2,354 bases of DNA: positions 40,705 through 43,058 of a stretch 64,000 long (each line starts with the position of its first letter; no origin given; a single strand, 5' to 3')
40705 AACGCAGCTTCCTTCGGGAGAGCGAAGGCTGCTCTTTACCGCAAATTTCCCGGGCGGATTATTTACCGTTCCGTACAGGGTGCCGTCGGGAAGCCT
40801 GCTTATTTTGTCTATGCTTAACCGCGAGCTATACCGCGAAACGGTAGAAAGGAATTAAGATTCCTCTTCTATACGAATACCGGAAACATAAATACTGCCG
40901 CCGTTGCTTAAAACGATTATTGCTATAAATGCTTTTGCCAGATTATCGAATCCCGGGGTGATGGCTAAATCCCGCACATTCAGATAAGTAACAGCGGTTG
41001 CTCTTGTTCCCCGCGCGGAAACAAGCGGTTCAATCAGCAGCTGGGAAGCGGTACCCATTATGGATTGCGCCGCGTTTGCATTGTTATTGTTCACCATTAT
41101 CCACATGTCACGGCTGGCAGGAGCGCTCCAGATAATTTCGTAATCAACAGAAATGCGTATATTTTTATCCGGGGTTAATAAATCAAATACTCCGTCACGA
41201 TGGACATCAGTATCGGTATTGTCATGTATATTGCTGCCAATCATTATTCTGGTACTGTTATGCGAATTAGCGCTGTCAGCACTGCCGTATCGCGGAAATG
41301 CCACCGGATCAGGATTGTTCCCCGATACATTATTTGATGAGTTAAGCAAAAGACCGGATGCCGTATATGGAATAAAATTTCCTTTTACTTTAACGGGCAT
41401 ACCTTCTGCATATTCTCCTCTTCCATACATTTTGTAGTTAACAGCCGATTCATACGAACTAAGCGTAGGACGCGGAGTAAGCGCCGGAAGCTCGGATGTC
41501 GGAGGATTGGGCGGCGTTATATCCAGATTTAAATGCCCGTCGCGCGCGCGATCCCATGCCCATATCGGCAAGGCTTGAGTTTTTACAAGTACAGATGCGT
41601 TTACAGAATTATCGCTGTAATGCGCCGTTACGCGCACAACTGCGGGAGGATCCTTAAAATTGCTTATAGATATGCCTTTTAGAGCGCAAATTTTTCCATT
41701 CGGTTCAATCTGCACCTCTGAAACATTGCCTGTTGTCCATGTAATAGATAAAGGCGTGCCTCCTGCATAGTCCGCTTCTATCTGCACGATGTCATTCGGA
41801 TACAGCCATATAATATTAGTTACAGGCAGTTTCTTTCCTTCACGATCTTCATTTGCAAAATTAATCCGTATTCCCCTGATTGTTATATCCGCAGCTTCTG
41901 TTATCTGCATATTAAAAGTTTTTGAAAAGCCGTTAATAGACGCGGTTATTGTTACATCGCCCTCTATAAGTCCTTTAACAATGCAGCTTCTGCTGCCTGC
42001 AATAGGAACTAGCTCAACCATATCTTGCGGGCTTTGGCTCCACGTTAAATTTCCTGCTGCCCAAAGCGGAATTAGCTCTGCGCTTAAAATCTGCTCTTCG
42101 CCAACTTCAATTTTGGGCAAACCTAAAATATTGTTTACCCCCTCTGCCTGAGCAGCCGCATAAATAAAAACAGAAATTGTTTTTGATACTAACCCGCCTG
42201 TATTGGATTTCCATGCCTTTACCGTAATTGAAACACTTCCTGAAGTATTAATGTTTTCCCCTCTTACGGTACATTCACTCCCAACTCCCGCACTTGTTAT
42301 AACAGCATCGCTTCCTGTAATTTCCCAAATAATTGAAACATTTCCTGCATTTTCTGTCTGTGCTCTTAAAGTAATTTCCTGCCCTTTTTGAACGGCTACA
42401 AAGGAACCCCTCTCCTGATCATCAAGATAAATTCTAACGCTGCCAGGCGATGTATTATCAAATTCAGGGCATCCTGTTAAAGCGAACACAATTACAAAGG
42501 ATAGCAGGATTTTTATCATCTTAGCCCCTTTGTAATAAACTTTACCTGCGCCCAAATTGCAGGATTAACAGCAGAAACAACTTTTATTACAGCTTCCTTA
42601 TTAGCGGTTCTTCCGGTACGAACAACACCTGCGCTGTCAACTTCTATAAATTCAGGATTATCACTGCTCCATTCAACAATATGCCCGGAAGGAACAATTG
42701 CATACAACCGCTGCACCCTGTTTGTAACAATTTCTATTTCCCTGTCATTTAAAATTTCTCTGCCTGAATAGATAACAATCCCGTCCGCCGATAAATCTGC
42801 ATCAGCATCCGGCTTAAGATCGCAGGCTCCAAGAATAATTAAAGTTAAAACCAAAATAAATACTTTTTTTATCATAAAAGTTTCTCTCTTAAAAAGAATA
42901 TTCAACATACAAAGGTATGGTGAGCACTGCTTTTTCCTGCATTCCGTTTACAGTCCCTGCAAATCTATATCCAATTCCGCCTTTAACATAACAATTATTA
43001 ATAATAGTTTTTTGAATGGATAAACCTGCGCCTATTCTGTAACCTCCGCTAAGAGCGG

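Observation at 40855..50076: Divergent six-gene surface locus: Ig-like lipoproteins, a beta-barrel and a lyase-like lipoprotein built around a shared uncharacterised module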

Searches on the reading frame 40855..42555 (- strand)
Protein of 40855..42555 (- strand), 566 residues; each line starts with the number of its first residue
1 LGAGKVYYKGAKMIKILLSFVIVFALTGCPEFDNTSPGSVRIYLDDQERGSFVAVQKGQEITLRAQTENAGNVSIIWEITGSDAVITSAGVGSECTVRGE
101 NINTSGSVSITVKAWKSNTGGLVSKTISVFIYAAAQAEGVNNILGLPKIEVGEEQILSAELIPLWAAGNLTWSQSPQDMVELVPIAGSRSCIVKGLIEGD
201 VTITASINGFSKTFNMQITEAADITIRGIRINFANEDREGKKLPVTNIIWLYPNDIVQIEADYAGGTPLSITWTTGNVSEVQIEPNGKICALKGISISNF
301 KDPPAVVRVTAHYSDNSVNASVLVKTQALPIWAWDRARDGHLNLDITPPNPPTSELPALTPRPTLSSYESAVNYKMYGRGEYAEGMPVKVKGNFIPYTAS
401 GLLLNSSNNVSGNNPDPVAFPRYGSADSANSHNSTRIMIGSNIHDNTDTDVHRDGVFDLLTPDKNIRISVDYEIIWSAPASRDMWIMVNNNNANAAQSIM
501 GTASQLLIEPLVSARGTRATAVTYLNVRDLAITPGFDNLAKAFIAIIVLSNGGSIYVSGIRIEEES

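Call 3: search_protein_families(library=pfam, proteins=[window:40855-42555:-], max_evalue=1)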
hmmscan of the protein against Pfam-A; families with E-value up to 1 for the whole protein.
window:40855-42555:- (566 aa): 4 families
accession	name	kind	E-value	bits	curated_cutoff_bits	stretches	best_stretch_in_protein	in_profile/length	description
PF24797.1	Beta-prop_WDR35_TULP_N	-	0.022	14.3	80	1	168-314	146-293/332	WDR35/TULP4 N-terminal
PF06366.19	FlhE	-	0.17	12.4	25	1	31-91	37-96/106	Flagellar protein FlhE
PF02368.24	Big_2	-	0.25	11.7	22.8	0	53-112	12-66/79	Bacterial Ig-like domain (group 2)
PF08139.17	LPAM_1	-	0.56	11.2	20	0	15-29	3-17/18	Prokaryotic membrane lipoprotein lipid attachment site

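Call 4: search_protein_families(library=ncbifam, proteins=[window:40855-42555:-], max_evalue=1)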
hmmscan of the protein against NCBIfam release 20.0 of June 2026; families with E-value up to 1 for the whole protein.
window:40855-42555:- (566 aa): 0 families

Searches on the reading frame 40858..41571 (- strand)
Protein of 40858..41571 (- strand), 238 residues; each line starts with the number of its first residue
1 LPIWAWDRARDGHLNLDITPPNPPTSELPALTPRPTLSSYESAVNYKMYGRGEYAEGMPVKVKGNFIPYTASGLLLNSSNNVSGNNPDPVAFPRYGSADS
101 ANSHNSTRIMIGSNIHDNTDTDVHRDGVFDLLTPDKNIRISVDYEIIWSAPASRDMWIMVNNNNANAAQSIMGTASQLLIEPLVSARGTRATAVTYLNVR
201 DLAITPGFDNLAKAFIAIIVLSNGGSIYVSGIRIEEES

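Call 9: find_homologous_proteins(query=A1, max_evalue=0.001)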
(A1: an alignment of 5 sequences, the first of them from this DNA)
Query A1 (5 sequences) (238 aa, profile of the alignment): 56 proteins with E <= 0.001 among 5327 candidates.
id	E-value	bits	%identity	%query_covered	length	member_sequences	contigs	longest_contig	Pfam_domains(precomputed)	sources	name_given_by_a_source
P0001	1.7e-65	239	28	24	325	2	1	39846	-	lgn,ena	-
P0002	9.2e-45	171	73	99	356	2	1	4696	-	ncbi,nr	ncbi:MAG: hypothetical protein FWB73_06990, partial [Treponema sp.]|nr:hypothetical protein [Trepone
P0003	1.8e-44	170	25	41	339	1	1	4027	-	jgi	jgi:hypothetical protein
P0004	1.0e-43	168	66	99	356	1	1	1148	-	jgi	jgi:hypothetical protein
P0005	1.9e-43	167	37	13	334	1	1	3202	-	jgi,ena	-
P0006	6.6e-40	155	35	16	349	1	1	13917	-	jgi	jgi:hypothetical protein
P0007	9.7e-40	155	27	54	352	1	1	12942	-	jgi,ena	-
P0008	7.3e-39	152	41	13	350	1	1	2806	-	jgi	jgi:hypothetical protein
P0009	1.3e-38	151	32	27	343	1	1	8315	-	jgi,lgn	jgi:hypothetical protein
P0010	1.9e-36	144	30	54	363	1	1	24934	-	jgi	-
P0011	2.0e-36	144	29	23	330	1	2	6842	-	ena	-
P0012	9.6e-36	142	69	84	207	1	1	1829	-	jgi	jgi:hypothetical protein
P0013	3.2e-35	140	36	12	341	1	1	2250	-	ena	-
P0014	5.0e-35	139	36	24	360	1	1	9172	-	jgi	-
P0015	2.1e-34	137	50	99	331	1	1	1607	-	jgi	jgi:hypothetical protein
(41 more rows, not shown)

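Call 10: search_solved_structures(query=A1, max_evalue=10)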
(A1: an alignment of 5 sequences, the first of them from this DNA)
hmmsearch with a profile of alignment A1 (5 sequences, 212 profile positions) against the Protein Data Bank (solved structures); distinct sequences matched with E-value up to 10: 1.
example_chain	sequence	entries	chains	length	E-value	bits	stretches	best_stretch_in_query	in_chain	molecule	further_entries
4a0x_A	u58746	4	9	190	0.79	12.7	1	98-165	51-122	TRANSCRIPTION FACTOR FAPR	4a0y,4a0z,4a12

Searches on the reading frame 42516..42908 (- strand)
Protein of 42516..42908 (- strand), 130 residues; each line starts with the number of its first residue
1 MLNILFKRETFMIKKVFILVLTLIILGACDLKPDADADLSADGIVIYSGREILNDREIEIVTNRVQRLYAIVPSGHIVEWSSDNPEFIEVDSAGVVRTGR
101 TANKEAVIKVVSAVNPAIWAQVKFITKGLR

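Call 3: search_protein_families(library=pfam, proteins=[window:42516-42908:-], max_evalue=1)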
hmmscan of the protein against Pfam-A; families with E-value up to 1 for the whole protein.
window:42516-42908:- (130 aa): 2 families
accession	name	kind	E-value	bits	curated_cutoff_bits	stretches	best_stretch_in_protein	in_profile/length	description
PF02368.24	Big_2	-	0.006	17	22.8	1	76-120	34-77/79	Bacterial Ig-like domain (group 2)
PF20578.4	aBig_2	-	0.0087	16.3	27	1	60-112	20-69/89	Atrophied bacterial Ig domain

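Call 4: search_protein_families(library=ncbifam, proteins=[window:42516-42908:-], max_evalue=1)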
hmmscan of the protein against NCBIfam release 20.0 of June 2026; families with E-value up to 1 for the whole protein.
window:42516-42908:- (130 aa): 2 families
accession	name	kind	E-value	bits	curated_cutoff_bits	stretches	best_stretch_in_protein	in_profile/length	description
NF047355.1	ABC_bind_Mn_Staph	exception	0.041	13.1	500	1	14-75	2-63/309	manganese ABC transporter substrate-binding lipoprotein MntC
TIGR03682.1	arCOG04112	equivalog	0.14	11.3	202.8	1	15-96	28-103/308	diphthamide biosynthesis enzyme Dph2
